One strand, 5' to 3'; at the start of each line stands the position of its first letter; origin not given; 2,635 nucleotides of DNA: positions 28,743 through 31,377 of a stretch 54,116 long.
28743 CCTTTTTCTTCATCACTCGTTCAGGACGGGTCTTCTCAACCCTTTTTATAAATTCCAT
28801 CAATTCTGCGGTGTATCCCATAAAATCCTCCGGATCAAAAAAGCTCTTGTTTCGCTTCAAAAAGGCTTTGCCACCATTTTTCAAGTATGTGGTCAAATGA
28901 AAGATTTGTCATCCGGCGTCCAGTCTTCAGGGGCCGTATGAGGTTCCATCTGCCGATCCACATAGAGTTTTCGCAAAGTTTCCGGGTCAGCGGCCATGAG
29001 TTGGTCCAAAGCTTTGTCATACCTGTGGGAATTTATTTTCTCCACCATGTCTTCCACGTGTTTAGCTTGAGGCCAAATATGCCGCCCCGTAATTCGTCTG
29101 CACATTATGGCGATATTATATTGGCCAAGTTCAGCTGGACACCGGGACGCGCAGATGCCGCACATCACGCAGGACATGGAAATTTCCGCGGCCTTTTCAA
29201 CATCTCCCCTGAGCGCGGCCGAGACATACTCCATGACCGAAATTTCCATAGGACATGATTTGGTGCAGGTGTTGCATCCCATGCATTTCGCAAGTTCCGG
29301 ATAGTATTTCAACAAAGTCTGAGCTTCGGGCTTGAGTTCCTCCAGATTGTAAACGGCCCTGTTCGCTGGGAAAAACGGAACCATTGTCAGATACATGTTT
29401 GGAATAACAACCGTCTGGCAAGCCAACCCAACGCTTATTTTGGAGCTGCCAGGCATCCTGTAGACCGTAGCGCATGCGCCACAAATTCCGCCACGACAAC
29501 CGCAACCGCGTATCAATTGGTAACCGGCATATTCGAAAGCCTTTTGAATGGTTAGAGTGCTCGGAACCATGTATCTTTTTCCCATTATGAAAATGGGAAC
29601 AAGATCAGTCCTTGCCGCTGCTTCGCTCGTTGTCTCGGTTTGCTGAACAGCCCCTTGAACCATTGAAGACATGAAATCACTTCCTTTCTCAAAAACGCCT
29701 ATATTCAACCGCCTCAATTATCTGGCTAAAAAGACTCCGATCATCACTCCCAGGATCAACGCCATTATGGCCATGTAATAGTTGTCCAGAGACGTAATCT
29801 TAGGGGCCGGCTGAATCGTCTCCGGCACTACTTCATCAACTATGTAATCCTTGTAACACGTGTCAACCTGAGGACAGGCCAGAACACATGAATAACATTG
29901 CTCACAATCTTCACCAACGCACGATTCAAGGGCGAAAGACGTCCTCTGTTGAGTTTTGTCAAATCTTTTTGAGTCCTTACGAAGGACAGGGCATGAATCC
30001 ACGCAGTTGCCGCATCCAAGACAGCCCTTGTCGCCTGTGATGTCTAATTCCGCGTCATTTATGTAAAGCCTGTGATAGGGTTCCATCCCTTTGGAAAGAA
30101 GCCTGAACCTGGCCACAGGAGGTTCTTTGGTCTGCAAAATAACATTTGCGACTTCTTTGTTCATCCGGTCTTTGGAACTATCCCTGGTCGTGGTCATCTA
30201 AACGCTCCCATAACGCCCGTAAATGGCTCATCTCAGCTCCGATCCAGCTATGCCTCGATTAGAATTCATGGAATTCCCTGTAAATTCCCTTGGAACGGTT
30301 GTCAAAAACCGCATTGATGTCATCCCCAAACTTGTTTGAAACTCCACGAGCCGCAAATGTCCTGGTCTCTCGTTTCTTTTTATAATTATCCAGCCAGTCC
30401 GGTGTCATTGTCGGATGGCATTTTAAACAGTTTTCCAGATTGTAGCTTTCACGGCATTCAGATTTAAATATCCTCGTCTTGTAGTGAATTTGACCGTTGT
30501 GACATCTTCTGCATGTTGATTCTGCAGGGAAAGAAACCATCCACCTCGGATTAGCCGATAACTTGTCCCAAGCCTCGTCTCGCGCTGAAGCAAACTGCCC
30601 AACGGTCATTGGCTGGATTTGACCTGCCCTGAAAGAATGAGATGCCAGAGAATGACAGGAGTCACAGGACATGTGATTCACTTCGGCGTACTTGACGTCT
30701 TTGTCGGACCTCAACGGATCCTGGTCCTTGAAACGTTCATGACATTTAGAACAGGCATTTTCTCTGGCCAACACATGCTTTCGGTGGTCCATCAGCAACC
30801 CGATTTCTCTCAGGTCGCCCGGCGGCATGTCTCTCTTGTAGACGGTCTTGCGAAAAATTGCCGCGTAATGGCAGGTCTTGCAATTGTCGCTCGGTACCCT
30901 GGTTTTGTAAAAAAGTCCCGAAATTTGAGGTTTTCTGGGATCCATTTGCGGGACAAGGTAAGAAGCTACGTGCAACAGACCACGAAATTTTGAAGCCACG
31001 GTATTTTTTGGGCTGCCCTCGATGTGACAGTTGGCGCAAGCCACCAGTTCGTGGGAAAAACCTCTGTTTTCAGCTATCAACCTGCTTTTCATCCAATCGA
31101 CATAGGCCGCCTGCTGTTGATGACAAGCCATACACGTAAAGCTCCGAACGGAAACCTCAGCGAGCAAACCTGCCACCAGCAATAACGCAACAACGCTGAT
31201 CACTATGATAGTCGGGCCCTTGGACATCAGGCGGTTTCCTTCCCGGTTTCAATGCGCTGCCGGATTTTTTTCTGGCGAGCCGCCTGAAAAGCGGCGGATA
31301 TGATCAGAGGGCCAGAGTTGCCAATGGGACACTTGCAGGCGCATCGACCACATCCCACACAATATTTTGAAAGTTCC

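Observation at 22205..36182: A 14-kb, 15-gene run encoding a composite transmembrane redox system that I cannot match to any characterised complex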

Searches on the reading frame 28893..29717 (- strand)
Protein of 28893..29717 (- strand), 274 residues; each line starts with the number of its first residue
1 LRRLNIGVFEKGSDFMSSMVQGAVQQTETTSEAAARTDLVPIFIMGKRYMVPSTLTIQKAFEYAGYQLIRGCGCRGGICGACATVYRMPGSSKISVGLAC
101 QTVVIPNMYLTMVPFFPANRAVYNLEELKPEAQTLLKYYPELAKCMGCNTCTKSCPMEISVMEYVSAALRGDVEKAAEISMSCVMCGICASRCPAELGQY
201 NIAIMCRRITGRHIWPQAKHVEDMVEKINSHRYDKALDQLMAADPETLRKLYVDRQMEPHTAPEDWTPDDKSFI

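Call 5: search_protein_families(library=pfam, proteins=[window:28893-29717:-], max_evalue=0.01)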
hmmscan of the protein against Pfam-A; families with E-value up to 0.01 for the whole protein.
window:28893-29717:- (274 aa): 10 families
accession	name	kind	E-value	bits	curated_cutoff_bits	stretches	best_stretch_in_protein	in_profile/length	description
PF13187.11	Fer4_9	-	8.1e-09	35.8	27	1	144-196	1-50/52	4Fe-4S dicluster domain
PF12838.12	Fer4_7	-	2.7e-07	31.4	27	1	144-195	1-50/52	4Fe-4S dicluster domain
PF13237.11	Fer4_10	-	4.3e-07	30.2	25.5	1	141-194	5-53/53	4Fe-4S dicluster domain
PF14691.11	Fer4_20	-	1.5e-06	28.5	25.8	1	140-196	19-78/113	Dihydroprymidine dehydrogenase domain II, 4Fe-4S cluster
PF13183.11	Fer4_8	-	3.7e-05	24.6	27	1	141-196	1-67/68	4Fe-4S dicluster domain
PF00037.32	Fer4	-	7.1e-05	22.9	21.1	1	143-158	6-21/24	4Fe-4S binding domain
PF13534.11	Fer4_17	-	7.3e-05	23.7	22.2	0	174-197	37-60/61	4Fe-4S dicluster domain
PF12797.12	Fer4_2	-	0.0011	19.2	24.5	1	141-156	6-21/22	4Fe-4S binding domain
PF14697.11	Fer4_21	-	0.0034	17.9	35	1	143-195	6-53/59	4Fe-4S dicluster domain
PF12800.12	Fer4_4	-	0.0096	16.7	24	1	143-157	2-16/17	4Fe-4S binding domain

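Call 7: search_protein_families(library=ncbifam, proteins=[window:28893-29717:-], max_evalue=0.01)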
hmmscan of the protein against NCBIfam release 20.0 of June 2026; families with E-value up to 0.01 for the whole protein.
window:28893-29717:- (274 aa): 42 families (the best 25 are shown)
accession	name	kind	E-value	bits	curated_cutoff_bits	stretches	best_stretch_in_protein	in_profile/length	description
NF042909.1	FMH_DH_FwdF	exception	1.2e-08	34.5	375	1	143-219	15-91/336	tungsten-dependent formylmethanofuran dehydrogenase subunit FwdF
TIGR01971.1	NuoI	subfamily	1.3e-08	34.5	113.05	1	133-196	32-96/121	NADH-quinone oxidoreductase, chain I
TIGR00314.1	cdhA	equivalog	3e-08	31.9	781.3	1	141-199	397-455/784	CO dehydrogenase/acetyl-CoA synthase complex subunit alpha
TIGR01945.1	rnfC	subfamily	2.9e-07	29.4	245.95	1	142-197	362-418/435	RnfABCDGE type electron transport complex subunit C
NF003454.1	PRK05035.1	equivalog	6.9e-06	24.8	345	1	137-197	361-422/556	electron transport complex subunit RsxC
NF040864.1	HgcB_ferredoxin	equivalog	1.2e-05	25.1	99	1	142-206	13-69/93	mercury methylation ferredoxin HgcB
TIGR00403.1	ndhI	equivalog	1.9e-05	24.4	302.35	1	137-196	56-117/183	NAD(P)H-quinone oxidoreductase subunit I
NF006221.0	PRK08348.1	subfamily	3.4e-05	23.5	124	1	135-197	38-91/136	NADH-plastoquinone oxidoreductase subunit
NF040770.1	hetero_SS_HdrA2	exception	5.9e-05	21.4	1100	1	142-220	576-639/777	CoB-CoM heterodisulfide reductase HdrA2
NF040612.1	F420_dehyd_FpoI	exception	6.3e-05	22.8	180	1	143-196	42-97/135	F420H2 dehydrogenase subunit FpoI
TIGR02512.1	FeFe_hydrog_A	subfamily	7.8e-05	21.7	405.95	1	142-195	6-64/375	[FeFe] hydrogenase, group A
NF058577.1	FdxA_fam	equivalog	8e-05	22.8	65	1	177-196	3-22/52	4Fe-4S ferredoxin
NF004540.0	PRK05888.2-1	equivalog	8.4e-05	22.2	215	1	134-196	37-101/139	NADH-quinone oxidoreductase subunit NuoI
NF007205.0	PRK09626.1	equivalog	8.7e-05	22.5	93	1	142-195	16-68/105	2-oxoglutarate-acceptor oxidoreductase subunit OorD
NF004537.0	PRK05888.1-3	equivalog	9.2e-05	22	163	1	138-196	63-128/204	NADH-quinone oxidoreductase subunit NuoI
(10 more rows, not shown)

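Call 42: search_solved_structures(query=window:28893-29672:-, max_evalue=0.01, show_alignments=1)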
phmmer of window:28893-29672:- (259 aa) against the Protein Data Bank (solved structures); distinct sequences matched with E-value up to 0.01: 83 (the best 60 are shown).
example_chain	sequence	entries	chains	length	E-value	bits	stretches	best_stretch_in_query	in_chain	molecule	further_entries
9sfi_T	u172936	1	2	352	9.9e-10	41.8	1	128-204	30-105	4Fe-4S ferredoxin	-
7bkb_K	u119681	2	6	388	1.7e-09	41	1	129-180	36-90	Formylmethanofuran dehydrogenase, subunit F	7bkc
9sw6_G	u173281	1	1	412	7.7e-06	29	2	114-184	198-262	Polyferredoxin protein MvhB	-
3cf4_A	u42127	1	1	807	2.6e-05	27.3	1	127-187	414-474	Acetyl-CoA decarboxylase/synthase alpha subunit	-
9grx_I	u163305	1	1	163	6.8e-05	25.9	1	118-181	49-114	NAD(P)H-quinone oxidoreductase subunit I, chloroplastic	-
6hum_I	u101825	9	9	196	0.00012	25.1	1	108-181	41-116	NAD(P)H-quinone oxidoreductase subunit I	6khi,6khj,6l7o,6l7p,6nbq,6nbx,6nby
7zm7_I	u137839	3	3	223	0.00015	24.8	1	86-181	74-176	Oxidoreductase-like protein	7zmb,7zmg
8ahx_C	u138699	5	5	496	0.00016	24.7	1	127-182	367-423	Ion-translocating oxidoreductase complex subunit C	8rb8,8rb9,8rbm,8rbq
2fug_9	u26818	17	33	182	0.00023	24.2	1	119-180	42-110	NADH-quinone oxidoreductase chain 9 | NADH-QUINONE OXIDOREDUCTASE SUBUNIT 9 | NADH-quinone oxidoreductase subunit I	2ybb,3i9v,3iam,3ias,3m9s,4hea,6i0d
7q5y_D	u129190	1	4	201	0.00056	22.9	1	118-180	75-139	NADH-quinone oxidoreductase subunit I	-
7wfg_I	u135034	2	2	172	0.00057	22.9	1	122-181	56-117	NAD(P)H-quinone oxidoreductase subunit I, chloroplastic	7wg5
9c0q_A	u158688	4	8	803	0.00062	22.8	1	127-183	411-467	Acetyl-CoA decarbonylase/synthase complex subunit alpha 2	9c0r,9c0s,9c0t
8jze_c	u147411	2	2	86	0.00072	22.6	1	129-185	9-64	Photosystem I PsaC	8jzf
7eu3_I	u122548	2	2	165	0.00073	22.6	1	123-181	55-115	NAD(P)H-quinone oxidoreductase subunit I, chloroplastic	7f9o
6fos_C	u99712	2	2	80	0.00075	22.5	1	129-183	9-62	Photosystem I iron-sulfur center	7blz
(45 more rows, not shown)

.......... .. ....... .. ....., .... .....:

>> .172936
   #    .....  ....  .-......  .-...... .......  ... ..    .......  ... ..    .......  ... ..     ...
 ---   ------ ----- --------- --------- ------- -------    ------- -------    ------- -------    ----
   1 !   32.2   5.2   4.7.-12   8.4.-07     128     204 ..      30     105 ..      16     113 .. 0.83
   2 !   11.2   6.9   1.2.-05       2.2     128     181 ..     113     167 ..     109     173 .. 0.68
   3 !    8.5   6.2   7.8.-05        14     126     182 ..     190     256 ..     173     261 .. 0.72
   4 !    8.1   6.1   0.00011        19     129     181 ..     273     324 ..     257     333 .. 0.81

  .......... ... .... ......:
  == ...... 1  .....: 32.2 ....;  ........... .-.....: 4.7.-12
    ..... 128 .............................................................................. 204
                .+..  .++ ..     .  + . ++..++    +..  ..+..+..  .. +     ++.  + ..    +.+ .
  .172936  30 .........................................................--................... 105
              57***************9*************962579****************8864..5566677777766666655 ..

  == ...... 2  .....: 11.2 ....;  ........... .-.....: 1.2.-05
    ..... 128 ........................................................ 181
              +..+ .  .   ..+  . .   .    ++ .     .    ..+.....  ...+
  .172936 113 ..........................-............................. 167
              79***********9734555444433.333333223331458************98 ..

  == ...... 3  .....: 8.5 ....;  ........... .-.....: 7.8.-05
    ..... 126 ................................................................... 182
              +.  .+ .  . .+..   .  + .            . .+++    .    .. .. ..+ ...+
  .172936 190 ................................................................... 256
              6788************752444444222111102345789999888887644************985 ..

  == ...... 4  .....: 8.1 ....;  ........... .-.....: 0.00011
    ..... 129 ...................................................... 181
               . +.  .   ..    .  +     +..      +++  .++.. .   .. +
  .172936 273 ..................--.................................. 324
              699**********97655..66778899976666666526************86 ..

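Call 78: search_solved_structures(query=A6, max_evalue=0.01, show_alignments=0)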
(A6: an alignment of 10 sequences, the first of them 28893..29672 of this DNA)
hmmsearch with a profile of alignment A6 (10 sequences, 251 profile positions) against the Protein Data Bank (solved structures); distinct sequences matched with E-value up to 0.01: 80 (the best 60 are shown).
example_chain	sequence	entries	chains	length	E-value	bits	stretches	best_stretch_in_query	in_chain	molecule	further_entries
9sfi_T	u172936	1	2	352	6.9e-12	48.5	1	121-177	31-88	4Fe-4S ferredoxin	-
7bkb_K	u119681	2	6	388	2.3e-08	36.9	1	121-171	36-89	Formylmethanofuran dehydrogenase, subunit F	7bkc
8ahx_C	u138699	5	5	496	6.4e-08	35.5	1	121-208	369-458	Ion-translocating oxidoreductase complex subunit C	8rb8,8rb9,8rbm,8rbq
3cf4_A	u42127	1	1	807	1.5e-07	34.3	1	118-181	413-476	Acetyl-CoA decarboxylase/synthase alpha subunit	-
9c0q_A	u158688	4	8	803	1.6e-06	30.9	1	119-180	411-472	Acetyl-CoA decarbonylase/synthase complex subunit alpha 2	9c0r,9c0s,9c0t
9grx_I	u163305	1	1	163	2.3e-06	30.4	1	100-174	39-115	NAD(P)H-quinone oxidoreductase subunit I, chloroplastic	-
7eu3_I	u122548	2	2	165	3.3e-06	29.8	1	116-174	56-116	NAD(P)H-quinone oxidoreductase subunit I, chloroplastic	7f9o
6hum_I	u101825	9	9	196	4.1e-06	29.5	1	100-174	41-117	NAD(P)H-quinone oxidoreductase subunit I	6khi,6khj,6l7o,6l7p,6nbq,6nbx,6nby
7wfg_I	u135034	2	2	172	4.6e-06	29.4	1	100-174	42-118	NAD(P)H-quinone oxidoreductase subunit I, chloroplastic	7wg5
6lum_B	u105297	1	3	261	1.8e-05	27.5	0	81-134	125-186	Succinate dehydrogenase subunit B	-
9m4f_C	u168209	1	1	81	6.1e-05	25.7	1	121-175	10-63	PsaC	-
1e7p_B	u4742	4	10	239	7.3e-05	25.5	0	51-145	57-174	Fumarate reductase iron-sulfur subunit | FUMARATE REDUCTASE IRON-SULFUR PROTEIN | QUINOL-FUMARATE REDUCTASE IRON-SULFUR SUBUNIT B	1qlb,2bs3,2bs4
2bs2_B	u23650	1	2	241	8.8e-05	25.2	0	51-145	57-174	QUINOL-FUMARATE REDUCTASE IRON-SULFUR SUBUNIT B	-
31ox_C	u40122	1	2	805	8.9e-05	25.2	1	114-181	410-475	Acetyl-CoA decarbonylase/synthase complex subunit alpha 2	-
9ygv_C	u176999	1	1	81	9.2e-05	25.1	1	121-179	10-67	Photosystem I iron-sulfur center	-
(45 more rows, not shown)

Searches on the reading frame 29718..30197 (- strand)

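Call 4: search_protein_families(library=pfam, proteins=[window:29718-30197:-], max_evalue=0.01)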
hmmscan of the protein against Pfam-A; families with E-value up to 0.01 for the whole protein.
window:29718-30197:- (159 aa): 11 families
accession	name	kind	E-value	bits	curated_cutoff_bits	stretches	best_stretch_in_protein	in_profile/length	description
PF13237.11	Fer4_10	-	1.1e-07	32.1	25.5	1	56-109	6-53/53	4Fe-4S dicluster domain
PF12838.12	Fer4_7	-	2e-06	28.6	27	1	59-109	2-49/52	4Fe-4S dicluster domain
PF13187.11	Fer4_9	-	3.8e-06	27.3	27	1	59-110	2-49/52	4Fe-4S dicluster domain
PF13183.11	Fer4_8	-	2.1e-05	25.4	27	1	58-110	4-66/68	4Fe-4S dicluster domain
PF00037.32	Fer4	-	7.4e-05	22.8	21.1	1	59-71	8-20/24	4Fe-4S binding domain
PF12797.12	Fer4_2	-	0.00028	21.1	24.5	0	59-71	10-22/22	4Fe-4S binding domain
PF12798.12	Fer4_3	-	0.00066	20.8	27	0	59-71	1-13/15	4Fe-4S binding domain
PF12800.12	Fer4_4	-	0.00081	20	24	1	59-71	4-16/17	4Fe-4S binding domain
PF13534.11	Fer4_17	-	0.0012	19.8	22.2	1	59-110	2-58/61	4Fe-4S dicluster domain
PF14697.11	Fer4_21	-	0.0064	17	35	0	57-112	6-55/59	4Fe-4S dicluster domain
PF25160.1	LdpA_Fe-S-bd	-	0.0067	16.6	27.6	1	56-72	25-41/49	LdpA Fe-S cluster-binding domain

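Call 6: search_protein_families(library=ncbifam, proteins=[window:29718-30197:-], max_evalue=0.01)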
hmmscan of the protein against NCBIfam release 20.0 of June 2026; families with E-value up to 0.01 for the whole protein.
window:29718-30197:- (159 aa): 14 families
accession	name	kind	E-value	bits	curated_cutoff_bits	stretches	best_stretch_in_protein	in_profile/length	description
NF038196.1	ferrodoxin_EFR1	subfamily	1.3e-05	25.4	75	1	23-111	151-227/242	EFR1 family ferrodoxin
TIGR01945.1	rnfC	subfamily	9.7e-05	21.1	245.95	1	47-110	353-416/435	RnfABCDGE type electron transport complex subunit C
TIGR04003.1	rSAM_BssD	equivalog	0.00042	19.6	496.45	1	57-127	50-117/314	[benzylsuccinate synthase]-activating enzyme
TIGR03290.1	CoB_CoM_SS_C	equivalog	0.00064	19.7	160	1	58-110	3-60/144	CoB--CoM heterodisulfide reductase subunit C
NF042909.1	FMH_DH_FwdF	exception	0.00074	18.7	375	1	39-111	38-114/336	tungsten-dependent formylmethanofuran dehydrogenase subunit FwdF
NF041779.1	hetero_SS_HdrC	equivalog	0.00076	19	350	1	56-112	30-90/198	ferredoxin:CoB-CoM heterodisulfide reductase subunit HdrC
NF005504.0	PRK07118.1-3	equivalog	0.00078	18.9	437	1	56-110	139-185/293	Fe-S cluster domain-containing protein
NF040616.1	F420_dehyd_FpoF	exception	0.00086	18.4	475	1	56-119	10-75/337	F420H2 dehydrogenase subunit FpoF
NF043039.1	HgcAB_like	equivalog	0.0012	18.5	285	1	50-110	294-346/350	HgcAB-like fusion protein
NF010368.0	PRK13795.1-3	equivalog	0.0012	17.2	588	1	45-112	575-631/635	hypothetical protein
TIGR02060.1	aprB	equivalog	0.0032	17.3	135.65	1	58-118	9-67/132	adenylyl-sulfate reductase subunit beta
NF040612.1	F420_dehyd_FpoI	exception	0.0035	17.1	180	1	56-112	41-98/135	F420H2 dehydrogenase subunit FpoI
TIGR02494.1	PFLE_PFLC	subfamily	0.0045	16.3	174.35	1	57-126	48-112/293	glycyl-radical enzyme activating protein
NF006808.0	PRK09326.1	equivalog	0.0058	15.5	444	1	53-119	8-76/341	F420H2 dehydrogenase subunit F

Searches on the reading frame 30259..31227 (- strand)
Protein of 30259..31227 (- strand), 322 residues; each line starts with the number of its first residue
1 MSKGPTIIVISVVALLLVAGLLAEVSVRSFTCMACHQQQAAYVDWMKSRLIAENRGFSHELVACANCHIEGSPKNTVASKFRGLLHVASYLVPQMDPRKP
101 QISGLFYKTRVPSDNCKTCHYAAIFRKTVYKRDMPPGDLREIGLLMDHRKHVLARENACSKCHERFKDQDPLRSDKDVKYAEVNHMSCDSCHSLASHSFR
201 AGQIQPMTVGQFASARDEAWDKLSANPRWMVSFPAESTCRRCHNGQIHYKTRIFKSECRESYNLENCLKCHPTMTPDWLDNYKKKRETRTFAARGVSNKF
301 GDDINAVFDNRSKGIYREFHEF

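Call 4: search_protein_families(library=pfam, proteins=[window:30259-31227:-], max_evalue=0.01)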
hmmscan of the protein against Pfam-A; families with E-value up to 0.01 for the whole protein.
window:30259-31227:- (322 aa): 3 families
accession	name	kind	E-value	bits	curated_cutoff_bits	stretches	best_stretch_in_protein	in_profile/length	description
PF14522.11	Cytochrome_C7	-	5.1e-12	45.9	24.8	0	29-68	13-66/67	Cytochrome c7 and related cytochrome c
PF14537.11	Cytochrom_c3_2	-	1.7e-06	28.8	25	1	27-73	24-69/79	Cytochrome c3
PF03264.19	Cytochrom_NNT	-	4e-06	27.1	24.1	1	8-122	16-134/174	NapC/NirT cytochrome c family, N-terminal region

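Call 6: search_protein_families(library=ncbifam, proteins=[window:30259-31227:-], max_evalue=0.01)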
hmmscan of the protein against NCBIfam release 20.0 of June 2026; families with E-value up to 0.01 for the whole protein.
window:30259-31227:- (322 aa): 8 families
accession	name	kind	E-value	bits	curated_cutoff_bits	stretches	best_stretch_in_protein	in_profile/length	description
TIGR03153.1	cytochr_NrfH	equivalog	3.5e-08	33.6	134.2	1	8-165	7-135/138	cytochrome c nitrite reductase small subunit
TIGR03508.1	decahem_SO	subfamily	2.9e-07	30.2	192.2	1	108-272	29-175/258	DmsE family decaheme c-type cytochrome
NF008659.0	PRK11659.1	equivalog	5e-06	26.3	184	1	30-133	47-130/188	cytochrome c nitrite reductase pentaheme subunit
TIGR04315.1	octaheme_Shew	subfamily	7.8e-06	25.2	375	1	113-198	145-232/440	tetrathionate reductase family octaheme c-type cytochrome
TIGR03146.1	cyt_nit_nrfB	equivalog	8.6e-06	26.1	166.6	0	28-134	10-105/145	cytochrome c nitrite reductase pentaheme subunit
TIGR01904.2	GSu_C4xC__C2xCH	domain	0.00012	21.7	27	0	157-199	22-63/73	CxxxxCH/CxxCH domain c-type cytochrome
TIGR04257.1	nanowire_3heme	domain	0.0078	16.3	40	0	146-194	15-60/75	c(7)-type cytochrome triheme domain-containing protein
NF041028.1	decahem_GSU2203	exception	0.0081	15.4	325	0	148-196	138-185/317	GSU2203 family decaheme c-type cytochrome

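Call 75: search_solved_structures(query=window:30259-31227:-, max_evalue=0.1)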
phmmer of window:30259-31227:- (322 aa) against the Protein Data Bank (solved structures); distinct sequences matched with E-value up to 0.1: 1.
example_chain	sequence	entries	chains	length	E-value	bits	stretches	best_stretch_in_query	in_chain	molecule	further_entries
2ee8_A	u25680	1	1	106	0.092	15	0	142-192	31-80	Protein odd-skipped-related 2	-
